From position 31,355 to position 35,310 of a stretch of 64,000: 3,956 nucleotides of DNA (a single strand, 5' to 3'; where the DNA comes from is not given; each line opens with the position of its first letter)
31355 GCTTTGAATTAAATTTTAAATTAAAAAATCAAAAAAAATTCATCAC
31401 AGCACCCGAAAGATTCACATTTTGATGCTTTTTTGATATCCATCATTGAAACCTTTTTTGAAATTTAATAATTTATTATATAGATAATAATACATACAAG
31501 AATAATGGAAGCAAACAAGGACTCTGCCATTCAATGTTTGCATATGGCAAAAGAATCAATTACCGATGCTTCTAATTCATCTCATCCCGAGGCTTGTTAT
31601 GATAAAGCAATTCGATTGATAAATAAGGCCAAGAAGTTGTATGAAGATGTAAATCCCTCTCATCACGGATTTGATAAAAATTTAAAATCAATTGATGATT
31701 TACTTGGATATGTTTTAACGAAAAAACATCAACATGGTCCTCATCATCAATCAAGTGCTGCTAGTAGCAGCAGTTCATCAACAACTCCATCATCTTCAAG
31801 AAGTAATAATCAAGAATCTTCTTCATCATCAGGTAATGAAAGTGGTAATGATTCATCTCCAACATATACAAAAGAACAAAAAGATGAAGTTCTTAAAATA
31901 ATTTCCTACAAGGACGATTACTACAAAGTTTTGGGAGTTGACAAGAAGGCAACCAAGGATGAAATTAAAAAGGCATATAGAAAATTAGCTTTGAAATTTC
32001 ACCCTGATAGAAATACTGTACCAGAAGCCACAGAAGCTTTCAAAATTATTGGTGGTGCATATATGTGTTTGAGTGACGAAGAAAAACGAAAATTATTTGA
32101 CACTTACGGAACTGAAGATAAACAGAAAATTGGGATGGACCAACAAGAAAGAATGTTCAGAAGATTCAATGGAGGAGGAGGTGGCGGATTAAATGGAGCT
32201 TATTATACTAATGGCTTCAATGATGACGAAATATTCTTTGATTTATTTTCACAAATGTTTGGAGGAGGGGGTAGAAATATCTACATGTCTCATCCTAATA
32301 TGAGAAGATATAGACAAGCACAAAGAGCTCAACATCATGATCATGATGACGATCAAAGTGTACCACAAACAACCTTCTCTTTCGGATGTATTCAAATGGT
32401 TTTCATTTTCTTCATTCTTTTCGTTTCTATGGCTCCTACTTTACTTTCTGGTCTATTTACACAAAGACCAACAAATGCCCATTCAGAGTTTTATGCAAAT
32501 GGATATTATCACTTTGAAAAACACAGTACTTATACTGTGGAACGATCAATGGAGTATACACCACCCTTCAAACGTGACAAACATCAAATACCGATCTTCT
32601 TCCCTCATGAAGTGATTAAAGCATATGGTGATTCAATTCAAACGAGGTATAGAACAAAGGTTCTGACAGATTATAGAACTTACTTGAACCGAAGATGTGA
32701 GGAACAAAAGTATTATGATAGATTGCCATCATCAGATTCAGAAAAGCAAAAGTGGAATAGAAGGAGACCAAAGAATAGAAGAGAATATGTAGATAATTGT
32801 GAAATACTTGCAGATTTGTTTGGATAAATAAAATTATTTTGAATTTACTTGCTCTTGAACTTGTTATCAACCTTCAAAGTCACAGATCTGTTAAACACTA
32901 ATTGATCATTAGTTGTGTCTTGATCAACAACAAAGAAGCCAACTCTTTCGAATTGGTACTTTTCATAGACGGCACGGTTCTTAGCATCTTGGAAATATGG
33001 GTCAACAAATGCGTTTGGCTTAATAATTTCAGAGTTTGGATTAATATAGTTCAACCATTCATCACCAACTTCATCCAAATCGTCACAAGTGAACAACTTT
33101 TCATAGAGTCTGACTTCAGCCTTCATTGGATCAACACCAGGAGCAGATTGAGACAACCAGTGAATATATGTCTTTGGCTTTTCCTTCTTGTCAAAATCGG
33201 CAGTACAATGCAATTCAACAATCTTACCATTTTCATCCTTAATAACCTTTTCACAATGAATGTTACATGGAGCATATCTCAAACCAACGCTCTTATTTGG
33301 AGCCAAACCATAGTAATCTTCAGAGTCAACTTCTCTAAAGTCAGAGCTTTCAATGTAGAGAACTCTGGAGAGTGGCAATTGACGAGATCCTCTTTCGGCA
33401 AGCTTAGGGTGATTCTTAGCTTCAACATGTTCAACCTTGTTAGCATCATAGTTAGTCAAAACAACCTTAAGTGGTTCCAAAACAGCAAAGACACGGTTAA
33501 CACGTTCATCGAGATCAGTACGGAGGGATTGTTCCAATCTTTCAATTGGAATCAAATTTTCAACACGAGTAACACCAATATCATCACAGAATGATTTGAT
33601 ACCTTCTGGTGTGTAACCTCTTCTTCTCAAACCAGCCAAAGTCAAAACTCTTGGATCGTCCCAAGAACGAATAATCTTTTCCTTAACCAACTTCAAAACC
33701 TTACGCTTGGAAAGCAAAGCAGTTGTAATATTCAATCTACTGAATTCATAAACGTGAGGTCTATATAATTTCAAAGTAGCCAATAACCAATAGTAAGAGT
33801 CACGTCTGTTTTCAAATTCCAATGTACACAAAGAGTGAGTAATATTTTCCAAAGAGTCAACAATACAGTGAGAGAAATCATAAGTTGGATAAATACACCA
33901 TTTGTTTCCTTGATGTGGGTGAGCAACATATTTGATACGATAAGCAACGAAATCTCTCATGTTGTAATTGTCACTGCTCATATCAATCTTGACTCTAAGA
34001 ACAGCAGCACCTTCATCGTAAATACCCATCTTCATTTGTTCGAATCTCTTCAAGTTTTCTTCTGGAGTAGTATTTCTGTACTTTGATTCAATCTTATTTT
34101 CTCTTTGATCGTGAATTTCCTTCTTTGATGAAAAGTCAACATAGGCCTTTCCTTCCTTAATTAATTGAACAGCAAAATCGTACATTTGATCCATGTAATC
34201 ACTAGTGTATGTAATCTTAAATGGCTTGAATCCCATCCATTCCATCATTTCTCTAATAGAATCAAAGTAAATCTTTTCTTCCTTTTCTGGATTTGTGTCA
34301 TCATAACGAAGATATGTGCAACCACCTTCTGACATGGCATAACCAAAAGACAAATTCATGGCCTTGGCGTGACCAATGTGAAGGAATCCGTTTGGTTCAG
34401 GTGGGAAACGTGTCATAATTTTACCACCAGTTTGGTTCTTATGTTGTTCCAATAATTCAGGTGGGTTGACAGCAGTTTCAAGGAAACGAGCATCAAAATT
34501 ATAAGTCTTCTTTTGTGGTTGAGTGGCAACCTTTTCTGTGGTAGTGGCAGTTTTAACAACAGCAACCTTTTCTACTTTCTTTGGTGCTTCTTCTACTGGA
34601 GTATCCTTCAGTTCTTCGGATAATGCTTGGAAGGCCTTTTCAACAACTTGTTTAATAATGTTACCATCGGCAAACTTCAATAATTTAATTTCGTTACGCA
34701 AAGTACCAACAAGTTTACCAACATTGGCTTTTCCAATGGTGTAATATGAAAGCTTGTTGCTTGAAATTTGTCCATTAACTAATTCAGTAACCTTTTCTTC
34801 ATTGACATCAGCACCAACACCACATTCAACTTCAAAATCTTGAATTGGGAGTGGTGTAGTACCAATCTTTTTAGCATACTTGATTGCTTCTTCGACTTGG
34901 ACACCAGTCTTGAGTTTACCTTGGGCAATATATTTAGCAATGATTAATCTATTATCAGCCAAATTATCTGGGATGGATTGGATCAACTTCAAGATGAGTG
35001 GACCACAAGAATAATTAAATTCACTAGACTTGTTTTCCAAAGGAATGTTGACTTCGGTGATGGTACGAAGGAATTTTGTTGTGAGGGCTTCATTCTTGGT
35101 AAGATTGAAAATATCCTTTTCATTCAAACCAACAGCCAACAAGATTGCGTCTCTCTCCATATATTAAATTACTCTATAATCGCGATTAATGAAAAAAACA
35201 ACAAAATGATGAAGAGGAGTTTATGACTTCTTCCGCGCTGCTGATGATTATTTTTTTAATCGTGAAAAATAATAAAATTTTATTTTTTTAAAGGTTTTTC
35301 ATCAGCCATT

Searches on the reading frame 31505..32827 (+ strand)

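Call 13: search_protein_families(library=pfam, proteins=[window:31505-32827:+], max_evalue=0.01)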
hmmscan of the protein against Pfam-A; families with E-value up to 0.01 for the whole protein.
window:31505-32827:+ (440 aa): 1 family
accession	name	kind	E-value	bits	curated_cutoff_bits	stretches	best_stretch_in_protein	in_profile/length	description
PF00226.36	DnaJ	-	5e-25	87.8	27.8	1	138-199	1-63/63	DnaJ domain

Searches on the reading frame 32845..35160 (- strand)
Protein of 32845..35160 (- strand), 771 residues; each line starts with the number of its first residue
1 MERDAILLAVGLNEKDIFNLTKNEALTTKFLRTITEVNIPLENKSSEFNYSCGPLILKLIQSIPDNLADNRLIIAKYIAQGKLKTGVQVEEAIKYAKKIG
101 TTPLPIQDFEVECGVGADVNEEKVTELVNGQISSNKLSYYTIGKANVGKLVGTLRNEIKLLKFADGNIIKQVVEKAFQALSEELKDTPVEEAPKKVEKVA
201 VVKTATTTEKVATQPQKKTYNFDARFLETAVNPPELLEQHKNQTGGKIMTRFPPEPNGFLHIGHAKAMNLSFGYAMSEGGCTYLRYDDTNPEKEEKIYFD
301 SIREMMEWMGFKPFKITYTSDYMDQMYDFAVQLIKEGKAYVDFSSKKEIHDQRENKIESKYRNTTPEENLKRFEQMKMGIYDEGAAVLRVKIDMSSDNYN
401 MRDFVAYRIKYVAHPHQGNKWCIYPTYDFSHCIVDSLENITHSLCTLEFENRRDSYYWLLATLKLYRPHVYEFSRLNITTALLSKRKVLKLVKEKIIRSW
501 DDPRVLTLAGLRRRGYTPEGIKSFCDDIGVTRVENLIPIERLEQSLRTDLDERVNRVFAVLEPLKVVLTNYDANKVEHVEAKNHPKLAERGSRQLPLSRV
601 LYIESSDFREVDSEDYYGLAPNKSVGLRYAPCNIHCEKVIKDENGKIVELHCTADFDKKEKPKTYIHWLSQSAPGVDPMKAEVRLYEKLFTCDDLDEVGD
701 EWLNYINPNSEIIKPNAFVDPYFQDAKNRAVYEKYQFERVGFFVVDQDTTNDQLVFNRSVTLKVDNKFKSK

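Call 6: search_protein_families(library=pfam, proteins=[window:32845-35160:-])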
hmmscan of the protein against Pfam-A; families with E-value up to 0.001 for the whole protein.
window:32845-35160:- (771 aa): 4 families
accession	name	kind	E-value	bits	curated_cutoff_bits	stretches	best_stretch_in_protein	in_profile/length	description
PF00749.27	tRNA-synt_1c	-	2.3e-107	359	23.4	1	247-549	1-311/314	tRNA synthetases class I (E and Q), catalytic domain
PF04558.20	tRNA_synt_1c_R1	-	9e-28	97.7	28.6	1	7-166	7-162/162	Glutaminyl-tRNA synthetase, non-specific RNA binding region part 1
PF03950.23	tRNA-synt_1c_C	-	1.5e-24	86.4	23.9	1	555-655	2-91/91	tRNA synthetases class I (E and Q), anti-codon binding domain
PF20974.2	tRNA-synt_1c_C2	-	2.4e-16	60.6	23.9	1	666-746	2-69/69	tRNA synthetases class I (E and Q), anti-codon binding domain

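Call 9: list_cluster_members(proteins=[window:32845-35160:-, window:35940-37412:-, window:38163-38822:+, window:10684-11661:-, window:19149-20168:+, window:11875-13482:-, window:17421-18905:-])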
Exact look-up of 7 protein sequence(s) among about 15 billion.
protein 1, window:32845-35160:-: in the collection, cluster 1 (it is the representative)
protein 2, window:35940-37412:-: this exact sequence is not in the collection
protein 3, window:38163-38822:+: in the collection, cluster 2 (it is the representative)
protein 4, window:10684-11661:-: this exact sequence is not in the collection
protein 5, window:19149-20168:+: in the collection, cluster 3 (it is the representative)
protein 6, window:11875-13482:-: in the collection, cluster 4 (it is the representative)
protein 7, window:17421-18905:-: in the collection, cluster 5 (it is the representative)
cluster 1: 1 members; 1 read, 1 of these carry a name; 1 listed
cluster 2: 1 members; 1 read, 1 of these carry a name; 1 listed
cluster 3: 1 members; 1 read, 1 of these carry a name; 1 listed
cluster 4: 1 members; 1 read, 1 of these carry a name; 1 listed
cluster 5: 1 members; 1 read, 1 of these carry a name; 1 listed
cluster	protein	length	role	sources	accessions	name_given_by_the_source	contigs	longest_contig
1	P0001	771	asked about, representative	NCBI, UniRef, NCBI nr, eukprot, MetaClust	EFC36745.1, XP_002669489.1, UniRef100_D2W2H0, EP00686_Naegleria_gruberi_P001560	predicted protein [Naegleria gruberi] | glutamine--tRNA ligase n=1 Tax=Naegleria gruberi TaxID=5762 RepID=D2W2H0_NAEGR | uncharacterized protein NAEGRDRAFT_83344 [Naegleria gruberi]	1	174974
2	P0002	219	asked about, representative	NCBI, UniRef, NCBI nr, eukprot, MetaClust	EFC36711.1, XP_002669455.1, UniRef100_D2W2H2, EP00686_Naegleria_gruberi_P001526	predicted protein [Naegleria gruberi] | Predicted protein n=1 Tax=Naegleria gruberi TaxID=5762 RepID=D2W2H2_NAEGR | uncharacterized protein NAEGRDRAFT_59932 [Naegleria gruberi]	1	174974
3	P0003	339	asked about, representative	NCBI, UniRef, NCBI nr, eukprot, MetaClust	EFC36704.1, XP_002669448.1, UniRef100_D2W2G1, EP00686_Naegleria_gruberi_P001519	predicted protein [Naegleria gruberi] | Predicted protein n=1 Tax=Naegleria gruberi TaxID=5762 RepID=D2W2G1_NAEGR | uncharacterized protein NAEGRDRAFT_54178 [Naegleria gruberi]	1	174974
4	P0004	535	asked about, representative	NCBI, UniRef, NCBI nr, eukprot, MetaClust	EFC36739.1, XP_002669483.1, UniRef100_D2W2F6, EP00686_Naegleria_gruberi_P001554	predicted protein [Naegleria gruberi] | Predicted protein n=1 Tax=Naegleria gruberi TaxID=5762 RepID=D2W2F6_NAEGR | uncharacterized protein NAEGRDRAFT_75571 [Naegleria gruberi]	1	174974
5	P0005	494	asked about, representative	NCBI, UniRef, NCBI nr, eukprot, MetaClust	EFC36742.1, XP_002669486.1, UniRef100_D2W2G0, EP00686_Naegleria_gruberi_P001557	predicted protein [Naegleria gruberi] | Predicted protein n=1 Tax=Naegleria gruberi TaxID=5762 RepID=D2W2G0_NAEGR | uncharacterized protein NAEGRDRAFT_54177 [Naegleria gruberi]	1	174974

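Call 76: search_protein_families(library=pfam, alignment_id=A2, max_evalue=0.1)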
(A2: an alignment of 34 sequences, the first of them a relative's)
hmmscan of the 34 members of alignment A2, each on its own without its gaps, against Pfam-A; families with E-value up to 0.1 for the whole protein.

A. member 1, P0003 (339 aa): 1 family
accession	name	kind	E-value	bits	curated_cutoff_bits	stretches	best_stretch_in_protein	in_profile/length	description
PF02183.23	HALZ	-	0.0038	17.8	28.1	1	278-297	21-40/43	Homeobox associated leucine zipper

B. families by the number of members that match (of 34 scanned): 57 families (the first 25 are shown)
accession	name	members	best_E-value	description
PF09487.15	HrpB2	3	0.0021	Bacterial type III secretion protein (HrpB2)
PF09036.15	Bcr-Abl_Oligo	2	0.00073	Bcr-Abl oncoprotein oligomerisation domain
PF01442.23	Apolipoprotein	2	0.015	Apolipoprotein A1/A4/E domain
PF00038.26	Filament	1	4e-05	Intermediate filament protein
PF25600.1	TRIM_CC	1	0.00039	TRIM protein coiled-coil region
PF10143.14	PhosphMutase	1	0.00099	2,3-bisphosphoglycerate-independent phosphoglycerate mutase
PF02601.20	Exonuc_VII_L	1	0.001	Exonuclease VII, large subunit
PF18077.6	DUF5595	1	0.0011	Domain of unknown function (DUF5595)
PF10041.14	DUF2277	1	0.0012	Uncharacterized conserved protein (DUF2277)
PF01096.23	Zn_ribbon_TFIIS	1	0.0017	Transcription factor S-II (TFIIS)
PF02321.23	OEP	1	0.0018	Outer membrane efflux protein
PF06705.16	SF-assemblin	1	0.0032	SF-assemblin/beta giardin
PF02183.23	HALZ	1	0.0038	Homeobox associated leucine zipper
PF01979.26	Amidohydro_1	1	0.0048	Amidohydrolase family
PF25450.1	Rab11-FIP3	1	0.0085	Rab11-FIP3-like domain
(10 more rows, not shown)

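Call 77: search_solved_structures(query=A2, max_evalue=1)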
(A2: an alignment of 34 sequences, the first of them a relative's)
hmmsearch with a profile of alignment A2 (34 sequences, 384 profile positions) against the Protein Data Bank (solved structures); distinct sequences matched with E-value up to 1: 81 (the best 60 are shown).
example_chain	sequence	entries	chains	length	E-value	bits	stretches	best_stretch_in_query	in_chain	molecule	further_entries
3s84_A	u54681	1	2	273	9.6e-06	28.7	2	128-260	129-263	Apolipoprotein A-IV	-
6clz_B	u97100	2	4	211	1.6e-05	28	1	141-269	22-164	Apolipoprotein A-I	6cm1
8fjg_A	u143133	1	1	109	0.00055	22.9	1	151-252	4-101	H12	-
1av1_A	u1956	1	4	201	0.0012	21.8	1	119-237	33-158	APOLIPOPROTEIN A-I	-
6pts_A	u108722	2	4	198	0.0012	21.8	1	119-236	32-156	Apolipoprotein A-I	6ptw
2msc_A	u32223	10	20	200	0.0012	21.8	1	119-236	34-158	Apolipoprotein A-I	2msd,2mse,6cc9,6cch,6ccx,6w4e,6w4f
4v6m_A0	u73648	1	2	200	0.0014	21.5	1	119-236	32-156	Apolipoprotein A-I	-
7kjr_C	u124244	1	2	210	0.0023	20.8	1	127-267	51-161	Apolipoprotein A-I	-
8eqs_C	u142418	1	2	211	0.0024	20.8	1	127-267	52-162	Apolipoprotein A-I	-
8bd7_L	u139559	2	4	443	0.0025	20.7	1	112-293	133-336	Clusterin-associated protein 1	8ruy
9fqr_Fw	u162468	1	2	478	0.0028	20.6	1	122-344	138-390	Dynein regulatory complex subunit 4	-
3k2s_A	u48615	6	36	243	0.0032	20.4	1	118-237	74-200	Apolipoprotein A-I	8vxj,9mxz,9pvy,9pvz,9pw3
7s5u_A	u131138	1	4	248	0.0055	19.6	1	131-291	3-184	Kinesin-like protein Klp61F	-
9hx4_F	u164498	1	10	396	0.0062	19.4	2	115-269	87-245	Apolipoprotein A-IV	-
2ld3_A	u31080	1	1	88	0.0076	19.1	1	118-194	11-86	Myosin VI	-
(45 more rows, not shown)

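Call 94: predict_structure(alignment_id=A2)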
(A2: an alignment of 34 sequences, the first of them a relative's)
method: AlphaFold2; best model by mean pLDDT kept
length: 339 residues; sequences in the alignment: 34
mean_pLDDT: 72.7   pTM: 0.40
mean pLDDT of the five models: 72.7, 72.0, 71.6, 71.1, 70.4
residues with pLDDT >= 90: 137; 70-90: 44; 50-70: 68; < 50: 90
segments of 3 or more residues with pLDDT < 50: 1-4, 7-38, 95-98, 261-271, 303-334, 336-339
pLDDT, mean of each block of 10 residues (from residue 1): 47 40 40 44 68 65 56 58 57 49 65 96 96 96 98 98 98 97 84 87 96 98 98 98 97 78 44 71 93 78 46 41 41 47
secondary structure, 60 per line:
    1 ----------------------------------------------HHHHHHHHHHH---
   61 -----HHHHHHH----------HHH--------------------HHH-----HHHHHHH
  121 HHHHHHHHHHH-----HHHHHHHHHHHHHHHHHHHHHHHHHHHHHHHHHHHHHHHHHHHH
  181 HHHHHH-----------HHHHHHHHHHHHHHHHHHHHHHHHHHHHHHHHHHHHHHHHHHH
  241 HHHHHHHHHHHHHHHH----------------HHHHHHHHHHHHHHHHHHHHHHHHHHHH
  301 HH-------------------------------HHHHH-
elements in order: H47-57 H66-72 H114-131 H137-186 H198-256 H273-302 H334-338

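Call 97: fold_search(model_id=the predicted structure, library=pdb)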
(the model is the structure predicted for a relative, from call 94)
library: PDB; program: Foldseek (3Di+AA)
matches with E <= 10: 70; with E <= 0.001: 0
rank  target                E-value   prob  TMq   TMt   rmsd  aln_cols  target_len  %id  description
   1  8b6h_DE               2.1e+00  0.06  0.10  0.21  13.2       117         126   15  Cryo-EM structure of cytochrome c oxidase dimer (complex IV) from respiratory supercomplex of Tetrahymena thermophila (released 2023-03-29)
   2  7z3q_C                2.8e+00  0.60  0.13  0.42   7.8        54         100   13  Crystal structure of the human leptin:LepR-CRH2 encounter complex to 3.6 A resolution. (released 2023-03-22)
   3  2b5d                  3.7e+00  0.20  0.12  0.08   5.6        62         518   14  Crystal structure of the novel alpha-amylase AmyC from Thermotoga maritima (released 2006-03-07)
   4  4eyy_Q                3.7e+00  0.15  0.14  0.22   4.4        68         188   18  Crystal Structure of the IcmR-IcmQ complex from Legionella pneumophila (released 2013-05-22)
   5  7e1i_A                4.2e+00  0.15  0.10  0.26  10.1        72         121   10  Crystal structure of Pr55Gag-matrix domain in complex with IP6 at ambient temperature in space group P1 (released 2021-08-04)
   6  6s1k_E                4.4e+00  0.20  0.17  0.43   4.4        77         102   19  E. coli Core Signaling Unit, carrying QQQQ receptor mutation (released 2020-01-22)
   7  2rld_B                4.4e+00  0.18  0.11  0.28   4.9        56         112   20  CRYSTAL STRUCTURE OF A PROTEIN WITH UNKNOWN FUNCTION FROM S23 RIBOSOMAL PROTEIN FAMILY (BT_0352) FROM BACTEROIDES THET (released 2007-10-30)
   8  7e1j_A                4.7e+00  0.15  0.10  0.25  10.5        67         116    9  Crystal structure of Pr55Gag-matrix domain in complex with IP6 in space group C121 (released 2021-08-04)
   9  2ctw_MODEL_1_A        5.0e+00  0.13  0.13  0.35  13.2        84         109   20  Solution structure of J-domain from mouse DnaJ subfamily C menber 5 (released 2005-11-24)
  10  7r41_V                5.0e+00  0.10  0.13  0.34  22.2       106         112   10  Bovine complex I in the presence of IM1761092, active class i (Composite map) (released 2023-02-08)
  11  8om2_V                5.0e+00  0.04  0.17  0.20  26.4       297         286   15  Small subunit of yeast mitochondrial ribosome in complex with METTL17/Rsm22. (released 2024-01-10)
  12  8iuf_A5               5.4e+00  0.07  0.12  0.23  19.1       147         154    9  Cryo-EM structure of Euglena gracilis super-complex I+III2+IV, composite (released 2024-02-28)
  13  5npl_C                5.7e+00  0.21  0.11  0.20   6.5        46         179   15  Crystal structure of hexameric CBS-CP12 protein from bloom-forming cyanobacteria, Yb-derivative at 2.8 A resolution (released 2018-05-30)
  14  7e1i_E                5.7e+00  0.13  0.10  0.26  10.6        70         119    8  Crystal structure of Pr55Gag-matrix domain in complex with IP6 at ambient temperature in space group P1 (released 2021-08-04)
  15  6zk9_f                5.7e+00  0.09  0.13  0.33  22.2       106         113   11  Peripheral domain of open complex I during turnover (released 2020-10-07)
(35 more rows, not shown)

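Call 106: find_related_loci(query=A4, collection=metagenome_contigs, flank=3000)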
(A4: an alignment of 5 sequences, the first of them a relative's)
Query A4 (219 aa) in metagenome_contigs; peptide patterns used: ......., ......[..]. (x = any residue, [..] = any of these).
600 stretches matched a pattern, but none encodes a relative of the query by tblastn (E <= 1e-3).
